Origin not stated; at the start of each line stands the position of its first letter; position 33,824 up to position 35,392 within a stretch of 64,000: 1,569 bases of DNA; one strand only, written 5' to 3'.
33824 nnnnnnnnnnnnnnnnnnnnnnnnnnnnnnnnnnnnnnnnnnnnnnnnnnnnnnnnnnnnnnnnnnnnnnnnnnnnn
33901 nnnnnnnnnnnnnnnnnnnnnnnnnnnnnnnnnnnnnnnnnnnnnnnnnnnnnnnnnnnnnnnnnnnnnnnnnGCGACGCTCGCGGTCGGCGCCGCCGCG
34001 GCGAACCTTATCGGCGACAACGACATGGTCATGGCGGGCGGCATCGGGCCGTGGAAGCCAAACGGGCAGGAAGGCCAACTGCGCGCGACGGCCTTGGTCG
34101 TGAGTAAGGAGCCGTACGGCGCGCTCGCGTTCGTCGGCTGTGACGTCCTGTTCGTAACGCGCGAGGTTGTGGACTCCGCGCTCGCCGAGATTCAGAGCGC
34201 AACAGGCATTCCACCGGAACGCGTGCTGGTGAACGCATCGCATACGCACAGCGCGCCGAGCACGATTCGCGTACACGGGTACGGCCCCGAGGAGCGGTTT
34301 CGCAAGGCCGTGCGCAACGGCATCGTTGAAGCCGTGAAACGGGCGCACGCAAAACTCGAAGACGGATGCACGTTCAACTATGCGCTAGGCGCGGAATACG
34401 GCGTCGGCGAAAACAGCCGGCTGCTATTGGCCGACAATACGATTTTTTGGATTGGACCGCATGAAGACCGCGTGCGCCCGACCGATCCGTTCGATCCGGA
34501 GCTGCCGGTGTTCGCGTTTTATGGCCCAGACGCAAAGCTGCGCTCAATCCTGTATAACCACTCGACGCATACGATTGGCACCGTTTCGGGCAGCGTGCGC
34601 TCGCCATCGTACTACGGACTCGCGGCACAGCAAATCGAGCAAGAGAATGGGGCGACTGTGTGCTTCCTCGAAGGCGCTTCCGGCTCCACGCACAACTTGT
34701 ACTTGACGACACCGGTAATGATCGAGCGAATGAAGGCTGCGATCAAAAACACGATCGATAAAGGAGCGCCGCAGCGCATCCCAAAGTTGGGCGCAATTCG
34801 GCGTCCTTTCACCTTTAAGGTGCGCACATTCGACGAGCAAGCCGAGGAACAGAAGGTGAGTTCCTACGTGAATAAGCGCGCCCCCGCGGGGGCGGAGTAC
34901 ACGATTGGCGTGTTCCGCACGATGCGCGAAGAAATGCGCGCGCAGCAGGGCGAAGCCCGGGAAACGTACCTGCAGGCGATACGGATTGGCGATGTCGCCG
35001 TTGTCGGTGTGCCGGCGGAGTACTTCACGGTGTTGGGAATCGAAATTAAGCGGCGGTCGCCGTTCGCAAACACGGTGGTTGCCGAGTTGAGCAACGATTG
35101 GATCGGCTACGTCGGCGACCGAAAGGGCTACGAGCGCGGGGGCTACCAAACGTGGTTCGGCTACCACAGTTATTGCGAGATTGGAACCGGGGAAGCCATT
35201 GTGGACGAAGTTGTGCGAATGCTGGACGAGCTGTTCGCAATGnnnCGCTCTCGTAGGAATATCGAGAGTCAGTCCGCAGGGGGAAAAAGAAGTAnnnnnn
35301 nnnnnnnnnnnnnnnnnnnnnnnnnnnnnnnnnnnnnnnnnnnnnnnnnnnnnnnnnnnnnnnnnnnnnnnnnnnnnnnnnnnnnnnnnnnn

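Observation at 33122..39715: Candidate oxidative glycan-catabolism cluster: DUF1080-ceramidase fusion, PVC-type dehydrogenase/cytochrome c protein, beta-propeller hydrolase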

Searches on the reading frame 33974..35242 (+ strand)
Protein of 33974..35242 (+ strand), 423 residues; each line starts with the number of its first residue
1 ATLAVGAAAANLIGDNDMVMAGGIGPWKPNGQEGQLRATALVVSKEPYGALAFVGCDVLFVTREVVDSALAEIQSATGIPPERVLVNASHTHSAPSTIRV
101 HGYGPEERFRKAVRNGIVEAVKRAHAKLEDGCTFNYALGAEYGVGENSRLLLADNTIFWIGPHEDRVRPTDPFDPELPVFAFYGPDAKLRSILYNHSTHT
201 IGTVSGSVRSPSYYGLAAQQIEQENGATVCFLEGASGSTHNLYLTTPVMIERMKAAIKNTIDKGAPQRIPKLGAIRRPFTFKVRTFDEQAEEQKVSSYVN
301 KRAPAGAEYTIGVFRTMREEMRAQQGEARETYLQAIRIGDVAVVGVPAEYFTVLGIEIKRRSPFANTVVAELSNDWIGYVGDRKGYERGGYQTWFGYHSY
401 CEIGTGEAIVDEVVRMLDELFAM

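Call 30: find_related_loci(query=A2, collection=genome_contigs, flank=8000)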
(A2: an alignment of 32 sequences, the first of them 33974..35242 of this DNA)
Query A2 (423 aa) in genome_contigs; peptide patterns used: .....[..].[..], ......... (x = any residue, [..] = any of these).
333 stretches matched a pattern; 317 encode a relative of the query (tblastn E <= 1e-3); the best 80 are kept; 80 distinct loci.
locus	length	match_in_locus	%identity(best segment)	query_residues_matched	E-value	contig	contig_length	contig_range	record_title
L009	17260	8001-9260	88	2-421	0e+0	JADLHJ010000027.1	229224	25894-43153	MAG: Candidatus Hydrogenedentota bacterium isolate SJ475 c_000000344930, whole genome shotgun sequence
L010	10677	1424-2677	77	3-420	0e+0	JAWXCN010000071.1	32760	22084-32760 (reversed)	MAG: Candidatus Hydrogenedentota bacterium isolate P2IB.85 k99_419839, whole genome shotgun sequence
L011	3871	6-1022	78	84-422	0e+0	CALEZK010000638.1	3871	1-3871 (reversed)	MAG TPA_asm: uncultured bacterium isolate SRR1506987_bin.88_CONCOCT_v1.1_MAG genome assembly, contig: ERZ761602.26630, w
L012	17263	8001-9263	59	1-420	2e-166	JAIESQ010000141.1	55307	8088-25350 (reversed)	MAG: Pirellulales bacterium isolate co.spades.METABAT.2.5kb_062 c_000000443245, whole genome shotgun sequence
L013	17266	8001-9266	58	3-422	1e-163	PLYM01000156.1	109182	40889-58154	MAG: Planctomycetaceae bacterium isolate palsa_1355 73.20120700_P3D.270_contig_49298, whole genome shotgun sequence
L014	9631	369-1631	57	1-420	2e-163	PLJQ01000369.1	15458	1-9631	MAG: Limisphaerales bacterium isolate palsa_1396 73.20110800_P1M.49_contig_45077, whole genome shotgun sequence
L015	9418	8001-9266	59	1-420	1e-162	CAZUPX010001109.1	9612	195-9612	MAG TPA_asm: uncultured Planctomycetaceae bacterium isolate binchicken_co165_115 genome assembly, contig: k141_1676433,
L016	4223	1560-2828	57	1-422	9e-167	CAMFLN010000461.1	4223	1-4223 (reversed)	MAG: uncultured Planctomycetaceae bacterium isolate SRR12456171_bin.23_metaWRAP_v1.3_MAG genome assembly, contig: ERZ122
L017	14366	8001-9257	59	3-420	3e-161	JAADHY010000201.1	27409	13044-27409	MAG: Planctomycetota bacterium isolate M_MetaBat.224 contig-127_8892, whole genome shotgun sequence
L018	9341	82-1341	58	3-420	5e-161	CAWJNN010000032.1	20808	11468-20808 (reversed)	MAG: uncultured Planctomycetales bacterium isolate MFD02832.bin.2.19 genome assembly, contig: contig_29577, whole genome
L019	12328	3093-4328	59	11-420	6e-160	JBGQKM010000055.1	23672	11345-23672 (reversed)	MAG: Planctomycetia bacterium isolate OBJ2_061818_050_61 k141_2671507_length_23672_cov_11.4945, whole genome shotgun seq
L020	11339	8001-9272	59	1-420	6e-160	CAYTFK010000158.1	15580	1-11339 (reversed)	MAG TPA_asm: uncultured Planctomycetaceae bacterium isolate binchicken_co43_353 genome assembly, contig: NODE_6789_lengt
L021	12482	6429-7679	58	6-420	2e-159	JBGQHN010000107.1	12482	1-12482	MAG: Planctomycetia bacterium isolate OBJ2_061818_070_71 k141_1142749_length_12482_cov_11.0000, whole genome shotgun seq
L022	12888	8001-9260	58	1-419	1e-159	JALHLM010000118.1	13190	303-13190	MAG: Pirellulales bacterium isolate Bin_18_1_sub c_000000017864, whole genome shotgun sequence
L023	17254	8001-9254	58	3-420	8e-159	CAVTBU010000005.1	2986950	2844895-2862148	MAG: Pirellulales bacterium isolate MFD02416.bin.1.42 genome assembly, contig: contig_12951, whole genome shotgun sequen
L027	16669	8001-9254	57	5-420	2e-158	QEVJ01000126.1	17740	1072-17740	MAG: Planctomycetota bacterium isolate PLA5 J3_scaffold_2589, whole genome shotgun sequence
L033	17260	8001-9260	57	1-420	1e-157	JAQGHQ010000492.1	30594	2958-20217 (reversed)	MAG: Gemmataceae bacterium isolate RYN_437 scaffold_1196087, whole genome shotgun sequence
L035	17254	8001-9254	58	3-420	1e-156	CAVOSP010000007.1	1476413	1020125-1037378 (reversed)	MAG: Pirellulaceae bacterium isolate MFD09964.bin.1.383 genome assembly, contig: contig_5606, whole genome shotgun seque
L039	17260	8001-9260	57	18-420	1e-155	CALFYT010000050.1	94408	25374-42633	MAG TPA_asm: uncultured Planctomycetaceae bacterium isolate SRR7515930_bin.114_CONCOCT_v1.1_MAG genome assembly, contig:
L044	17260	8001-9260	56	3-420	2e-154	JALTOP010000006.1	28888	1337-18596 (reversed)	MAG: Planctomycetaceae bacterium isolate S139_metabat2_scaf2bin.267 S139_NODE_1035_length_28888_cov_1.708807, whole geno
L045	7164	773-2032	56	3-420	2e-154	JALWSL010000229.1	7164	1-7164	MAG: Planctomycetaceae bacterium isolate M2_metabat2_scaf2bin.068 M2_NODE_17280_length_7164_cov_2.341623, whole genome s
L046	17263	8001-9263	57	3-420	2e-154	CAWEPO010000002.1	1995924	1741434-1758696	MAG: uncultured Verrucomicrobiae bacterium isolate MFD01916.bin.3.63 genome assembly, contig: contig_1176, whole genome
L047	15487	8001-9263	57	2-422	9e-154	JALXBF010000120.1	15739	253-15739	MAG: Planctomycetota bacterium isolate T2_metabat2_scaf2bin.078 T2_NODE_3764_length_15739_cov_6.719447, whole genome sho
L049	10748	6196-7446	56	3-420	2e-153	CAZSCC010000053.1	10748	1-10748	MAG TPA_asm: uncultured Planctomycetales bacterium isolate binchicken_co165_127 genome assembly, contig: k141_1184648, w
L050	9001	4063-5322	56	3-420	2e-153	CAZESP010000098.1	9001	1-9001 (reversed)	MAG TPA_asm: uncultured Alcaligenaceae bacterium isolate binchicken_co107_135 genome assembly, contig: NODE_17011_length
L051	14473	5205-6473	55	1-420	2e-153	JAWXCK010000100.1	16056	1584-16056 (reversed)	MAG: Pirellulaceae bacterium isolate P2IB.181 k99_535569, whole genome shotgun sequence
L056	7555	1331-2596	57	3-420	2e-152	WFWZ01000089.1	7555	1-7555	MAG: Planctomycetaceae bacterium isolate S141_3 k151_158634, whole genome shotgun sequence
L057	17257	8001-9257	54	1-420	3e-152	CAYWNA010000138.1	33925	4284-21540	MAG TPA_asm: uncultured Pirellulaceae bacterium isolate binchicken_co65_467 genome assembly, contig: NODE_5143_length_33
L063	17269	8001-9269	56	1-420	9e-152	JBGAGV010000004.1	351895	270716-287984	MAG: Chthoniobacteraceae bacterium isolate MAG_MBR_H125.92 MBRH125-92_opera_contig_219, whole genome shotgun sequence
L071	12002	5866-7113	55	5-420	1e-150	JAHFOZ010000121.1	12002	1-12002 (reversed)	MAG: Planctomycetota bacterium isolate nzgw515 NODE_1815_length_12003_cov_2.667144, whole genome shotgun sequence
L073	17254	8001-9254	57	3-420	1e-149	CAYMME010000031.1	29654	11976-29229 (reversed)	MAG TPA_asm: uncultured Planctomycetales bacterium isolate binchicken_co65_34 genome assembly, contig: NODE_6348_length_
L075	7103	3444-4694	55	3-420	3e-149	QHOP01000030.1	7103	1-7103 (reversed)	MAG: Verrucomicrobia bacterium isolate AV5 14_0919_12_20cm_scaffold_18332_curated, whole genome shotgun sequence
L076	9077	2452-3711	53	1-420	3e-149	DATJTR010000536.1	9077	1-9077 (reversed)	MAG TPA_asm: Pirellulales bacterium isolate SMAG_U15025 k141_4262350, whole genome shotgun sequence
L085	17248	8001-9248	54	3-420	5e-148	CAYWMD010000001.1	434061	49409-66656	MAG TPA_asm: uncultured Bifidobacteriaceae bacterium isolate SRP292972_co2_226 genome assembly, contig: NODE_7_length_43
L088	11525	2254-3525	56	3-420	2e-147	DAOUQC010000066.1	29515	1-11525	MAG TPA_asm: Verrucomicrobiota bacterium isolate CSMAG_116 CSMAG_116_k141_3583586_length_29515_cov_50.8598, whole genome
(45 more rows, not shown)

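Call 35: search_solved_structures(query=A2, max_evalue=1, show_alignments=2)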
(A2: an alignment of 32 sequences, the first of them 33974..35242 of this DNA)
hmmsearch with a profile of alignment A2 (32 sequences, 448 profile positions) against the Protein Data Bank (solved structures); distinct sequences matched with E-value up to 1: 11.
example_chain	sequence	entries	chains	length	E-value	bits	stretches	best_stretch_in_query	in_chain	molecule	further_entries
2zws_A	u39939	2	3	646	9.7e-13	50.8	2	50-255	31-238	Neutral ceramidase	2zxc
4wgk_A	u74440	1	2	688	1.1e-06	30.8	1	36-230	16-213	Neutral ceramidase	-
5y4d_A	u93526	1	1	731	0.019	16.9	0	34-112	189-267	Ankyrin-1,Ankyrin-2,Ankyrin-2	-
4rlv_A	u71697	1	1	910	0.041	15.8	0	34-112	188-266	Ankyrin-1, Ankyrin-2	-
8xx4_G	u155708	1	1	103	0.46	12.3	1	140-199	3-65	C122R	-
8q3b_I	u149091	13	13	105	0.48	12.3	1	140-199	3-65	Uncharacterized protein C122R | C122R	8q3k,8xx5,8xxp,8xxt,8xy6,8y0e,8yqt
5zjm_A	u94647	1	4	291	0.54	12.1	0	249-341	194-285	N-acetylneuraminate lyase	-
5zka_A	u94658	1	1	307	0.54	12.1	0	249-343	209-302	N-acetylneuraminate lyase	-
5zka_B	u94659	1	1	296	0.56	12.1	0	249-341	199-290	N-acetylneuraminate lyase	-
9lm9_A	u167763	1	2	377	0.57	12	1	265-338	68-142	bvFP-Pfr16.v14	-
5cxo_A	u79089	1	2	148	0.96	11.3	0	311-341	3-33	Epoxide hydrolase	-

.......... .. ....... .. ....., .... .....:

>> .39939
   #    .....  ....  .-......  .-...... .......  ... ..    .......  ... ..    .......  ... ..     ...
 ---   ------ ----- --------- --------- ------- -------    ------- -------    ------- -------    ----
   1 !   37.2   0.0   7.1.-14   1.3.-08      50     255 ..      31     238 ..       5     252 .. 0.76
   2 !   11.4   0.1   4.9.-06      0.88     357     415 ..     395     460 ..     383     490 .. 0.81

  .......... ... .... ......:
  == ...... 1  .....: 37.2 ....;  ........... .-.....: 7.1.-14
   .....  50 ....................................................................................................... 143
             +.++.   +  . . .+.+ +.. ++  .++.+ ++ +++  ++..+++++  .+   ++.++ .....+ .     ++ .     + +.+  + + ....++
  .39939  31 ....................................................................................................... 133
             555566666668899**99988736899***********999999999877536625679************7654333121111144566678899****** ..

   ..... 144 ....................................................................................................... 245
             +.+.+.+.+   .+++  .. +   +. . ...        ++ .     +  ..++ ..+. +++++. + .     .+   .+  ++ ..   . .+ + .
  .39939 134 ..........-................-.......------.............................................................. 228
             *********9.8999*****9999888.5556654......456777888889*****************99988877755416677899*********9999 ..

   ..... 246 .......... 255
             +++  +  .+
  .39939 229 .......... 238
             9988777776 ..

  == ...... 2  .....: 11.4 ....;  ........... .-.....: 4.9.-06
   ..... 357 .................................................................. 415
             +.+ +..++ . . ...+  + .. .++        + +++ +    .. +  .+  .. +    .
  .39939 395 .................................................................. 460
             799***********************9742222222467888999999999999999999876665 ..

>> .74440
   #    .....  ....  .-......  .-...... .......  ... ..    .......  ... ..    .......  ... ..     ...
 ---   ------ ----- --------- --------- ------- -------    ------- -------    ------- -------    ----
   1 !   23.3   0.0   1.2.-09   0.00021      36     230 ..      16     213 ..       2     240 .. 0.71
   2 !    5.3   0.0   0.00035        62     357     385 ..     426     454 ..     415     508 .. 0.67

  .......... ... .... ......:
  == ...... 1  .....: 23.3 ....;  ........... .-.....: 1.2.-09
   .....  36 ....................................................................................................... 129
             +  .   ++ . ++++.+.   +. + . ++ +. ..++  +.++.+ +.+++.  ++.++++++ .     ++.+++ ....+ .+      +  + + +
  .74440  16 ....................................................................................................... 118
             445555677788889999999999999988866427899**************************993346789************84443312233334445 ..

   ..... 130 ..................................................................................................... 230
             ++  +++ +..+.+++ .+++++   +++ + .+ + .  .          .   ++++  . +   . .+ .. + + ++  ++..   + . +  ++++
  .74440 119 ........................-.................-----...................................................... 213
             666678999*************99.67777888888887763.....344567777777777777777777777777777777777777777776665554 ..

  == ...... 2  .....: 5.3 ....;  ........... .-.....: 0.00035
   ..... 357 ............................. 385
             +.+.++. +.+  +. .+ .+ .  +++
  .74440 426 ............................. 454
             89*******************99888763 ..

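Call 42: search_protein_families(library=pfam, proteins=[L039:27-2237:+, L039:2188-3966:+, L039:4116-4835:+, L039:4859-5269:+, L039:5279-7795:+, L039:12395-12823:+, L039:12839-14287:-, L039:14195-15661:+, L039:15678-16613:-, L013:4953-5384:-], max_evalue=0.01)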
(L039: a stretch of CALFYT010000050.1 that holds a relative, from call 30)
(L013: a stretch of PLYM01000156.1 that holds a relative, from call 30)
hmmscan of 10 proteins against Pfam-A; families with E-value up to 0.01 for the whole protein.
L039:27-2237:+ (736 aa): 7 families
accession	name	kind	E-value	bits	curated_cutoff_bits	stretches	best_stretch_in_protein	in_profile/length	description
PF00069.31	Pkinase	-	6.5e-53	180.2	31.7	1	47-281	1-253/263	Protein kinase domain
PF07714.23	PK_Tyr_Ser-Thr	-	6.2e-36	124.5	23.1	1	49-280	3-249/258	Protein tyrosine and serine/threonine kinase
PF03109.22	ABC1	-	9.4e-08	31.9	22.9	1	105-194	135-223/244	ABC1 atypical kinase-like domain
PF01636.29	APH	-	3e-05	24.4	23.2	0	157-177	167-188/239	Phosphotransferase enzyme family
PF06293.20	Kdo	-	0.0019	18.1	21.3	1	104-176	83-155/207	Lipopolysaccharide kinase (Kdo/WaaP) family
PF17667.7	Pkinase_fungal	-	0.0022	17.2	24.1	1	148-213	295-367/387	Fungal protein kinase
PF14531.12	Kinase-like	-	0.0071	16.1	25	0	152-240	158-253/289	Kinase-like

L039:2188-3966:+ (592 aa): 4 families
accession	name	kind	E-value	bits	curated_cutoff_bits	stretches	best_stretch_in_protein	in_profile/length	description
PF04932.20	Wzy_C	-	9.8e-05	22.6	31.7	0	176-221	14-60/149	O-Antigen ligase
PF13567.11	DUF4131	-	0.00025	21.2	31.6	0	27-83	5-60/165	Domain of unknown function (DUF4131)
PF14023.12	Bestrophin-like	-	0.0004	20.4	32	0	98-223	87-215/232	Bestrophin-like domain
PF06197.19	DUF998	-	0.0054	16.9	30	1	175-228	40-92/184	Protein of unknown function (DUF998)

L039:4116-4835:+ (239 aa): 2 families
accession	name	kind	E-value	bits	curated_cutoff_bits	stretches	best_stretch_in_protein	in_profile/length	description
PF04542.20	Sigma70_r2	-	9.1e-14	51.4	24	1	52-120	1-71/71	Sigma-70 region 2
PF07638.17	Sigma70_ECF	-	3.9e-05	24.1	21.1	1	37-207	7-168/185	ECF sigma factor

L039:4859-5269:+ (136 aa): 0 families

L039:5279-7795:+ (838 aa): 1 family
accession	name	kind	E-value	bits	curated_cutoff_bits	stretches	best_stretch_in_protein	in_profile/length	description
PF02838.20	Glyco_hydro_20b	-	0.0025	19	26.1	1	80-177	30-105/124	Glycosyl hydrolase family 20, domain 2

L039:12395-12823:+ (142 aa): 0 families

L039:12839-14287:- (482 aa): 3 families
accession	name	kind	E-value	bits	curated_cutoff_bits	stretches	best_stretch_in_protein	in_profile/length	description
PF00266.25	Aminotran_5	-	3.9e-66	224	21.5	1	89-457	1-369/371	Aminotransferase class-V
PF00155.27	Aminotran_1_2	-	4.5e-08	33.1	19.7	1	340-463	260-361/361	Aminotransferase class I and II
PF01212.27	Beta_elim_lyase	-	0.0001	22.2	27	1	153-272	48-172/288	Beta-eliminating lyase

L039:14195-15661:+ (488 aa): 5 families
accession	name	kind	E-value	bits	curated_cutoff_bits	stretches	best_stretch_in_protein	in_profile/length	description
PF13719.11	Zn_ribbon_5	-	0.00015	21.8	29.3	1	53-83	4-37/37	zinc-ribbon domain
PF02150.21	Zn_ribbon_RPB9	-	0.0019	18.5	25.2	1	54-81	4-31/36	RNA polymerases M/15 Kd subunit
PF13248.11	Zn_ribbon_3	-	0.0033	17.3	27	0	53-68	4-17/26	zinc-ribbon domain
PF13717.11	Zn_ribbon_4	-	0.0039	17.5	30.3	0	53-82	4-36/36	zinc-ribbon domain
PF24042.1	DUF7351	-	0.0097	16.1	31.2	0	53-97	3-46/177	Domain of unknown function (DUF7351)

L039:15678-16613:- (311 aa): 1 family
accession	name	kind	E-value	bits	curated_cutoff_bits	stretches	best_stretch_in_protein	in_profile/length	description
PF04199.19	Cyclase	-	1.8e-40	138.9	23.1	1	85-252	1-141/142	Putative cyclase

L013:4953-5384:- (143 aa): 0 families

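Call 43: search_protein_families(library=pfam, proteins=[L047:9352-14388:+, L056:2639-7555:+, L063:2179-7950:+, L046:2073-6212:+], max_evalue=0.01)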
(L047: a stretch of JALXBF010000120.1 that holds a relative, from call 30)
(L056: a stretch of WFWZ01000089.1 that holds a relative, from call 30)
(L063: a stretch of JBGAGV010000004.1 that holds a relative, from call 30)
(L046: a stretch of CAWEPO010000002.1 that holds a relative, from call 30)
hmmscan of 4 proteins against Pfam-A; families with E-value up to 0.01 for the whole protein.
L047:9352-14388:+ (1678 aa): 9 families
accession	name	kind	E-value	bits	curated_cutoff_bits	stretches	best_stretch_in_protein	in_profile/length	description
PF23500.1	DUF7133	-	2.2e-143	478.7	27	1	738-1135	2-383/385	Domain of unknown function (DUF7133)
PF13385.13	Laminin_G_3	-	6.3e-18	65.8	27.6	1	564-709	17-151/151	Concanavalin A-like lectin/glucanases superfamily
PF13646.12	HEAT_2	-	4.6e-11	43.3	27.7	2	1214-1299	2-85/88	HEAT repeats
PF04734.18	Ceramidase_alk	-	7.3e-09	35.2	32.1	1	38-132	3-102/509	Neutral/alkaline non-lysosomal ceramidase, N-terminal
PF00034.26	Cytochrom_C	-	5.5e-08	34.4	21.3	1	1549-1595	2-49/90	Cytochrome c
PF13442.11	Cytochrome_CBB3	-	6.9e-05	23.5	27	0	1547-1579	2-30/68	Cytochrome C oxidase, cbb3-type, subunit III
PF02210.31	Laminin_G_2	-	0.0014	19.5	22.9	1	620-682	35-99/126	Laminin G domain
PF02985.28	HEAT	-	0.0026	18.3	23.5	0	1248-1269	5-26/31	HEAT repeat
PF24684.1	Vgb_lyase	-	0.0055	16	50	0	1066-1098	83-115/290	Virginiamycin B lyase family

L056:2639-7555:+ (1639 aa): 8 families
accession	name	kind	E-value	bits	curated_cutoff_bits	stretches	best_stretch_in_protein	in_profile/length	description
PF23500.1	DUF7133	-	3.6e-155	517.5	27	1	766-1157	1-384/385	Domain of unknown function (DUF7133)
PF13385.13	Laminin_G_3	-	1.3e-18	68.1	27.6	1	576-724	16-150/151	Concanavalin A-like lectin/glucanases superfamily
PF13646.12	HEAT_2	-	1.5e-13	51.3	27.7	1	1235-1319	2-85/88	HEAT repeats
PF04734.18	Ceramidase_alk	-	1e-09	38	32.1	1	39-172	1-145/509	Neutral/alkaline non-lysosomal ceramidase, N-terminal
PF00034.26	Cytochrom_C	-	3e-06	28.9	21.3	1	1585-1627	2-45/90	Cytochrome c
PF13442.11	Cytochrome_CBB3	-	1.6e-05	25.6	27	1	1583-1627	2-41/68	Cytochrome C oxidase, cbb3-type, subunit III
PF02210.31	Laminin_G_2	-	0.00047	21.1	22.9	1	637-698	40-99/126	Laminin G domain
PF02985.28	HEAT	-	0.0092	16.6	23.5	0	1267-1292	2-27/31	HEAT repeat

L063:2179-7950:+ (1923 aa): 8 families
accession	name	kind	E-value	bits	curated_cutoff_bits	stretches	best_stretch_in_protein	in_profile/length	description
PF23500.1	DUF7133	-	3e-151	504.5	27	1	994-1383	1-384/385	Domain of unknown function (DUF7133)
PF13385.13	Laminin_G_3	-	7.2e-31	107.8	27.6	2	809-963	5-149/151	Concanavalin A-like lectin/glucanases superfamily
PF04734.18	Ceramidase_alk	-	7.6e-08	31.9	32.1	1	113-333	36-254/509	Neutral/alkaline non-lysosomal ceramidase, N-terminal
PF13442.11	Cytochrome_CBB3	-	2.2e-05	25.1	27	1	1786-1843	2-53/68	Cytochrome C oxidase, cbb3-type, subunit III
PF13646.12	HEAT_2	-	4e-05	24.3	27.7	1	1465-1541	7-83/88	HEAT repeats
PF00034.26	Cytochrom_C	-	0.00027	22.6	21.3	0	1787-1835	1-50/90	Cytochrome c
PF06439.18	3keto-disac_hyd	-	0.00082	19.9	26.8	0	865-917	106-147/187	3-keto-disaccharide hydrolase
PF02985.28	HEAT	-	0.0077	16.8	23.5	0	1745-1762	7-24/31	HEAT repeat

L046:2073-6212:+ (1379 aa): 4 families
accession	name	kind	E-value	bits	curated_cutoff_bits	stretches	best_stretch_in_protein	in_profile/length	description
PF23500.1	DUF7133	-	2.6e-82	277.6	27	1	1014-1343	1-324/385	Domain of unknown function (DUF7133)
PF13385.13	Laminin_G_3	-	4.2e-35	121.6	27.6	2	833-984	9-150/151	Concanavalin A-like lectin/glucanases superfamily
PF04734.18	Ceramidase_alk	-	1.1e-05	24.7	32.1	1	100-194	1-100/509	Neutral/alkaline non-lysosomal ceramidase, N-terminal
PF02210.31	Laminin_G_2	-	0.0017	19.2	22.9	0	704-746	53-99/126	Laminin G domain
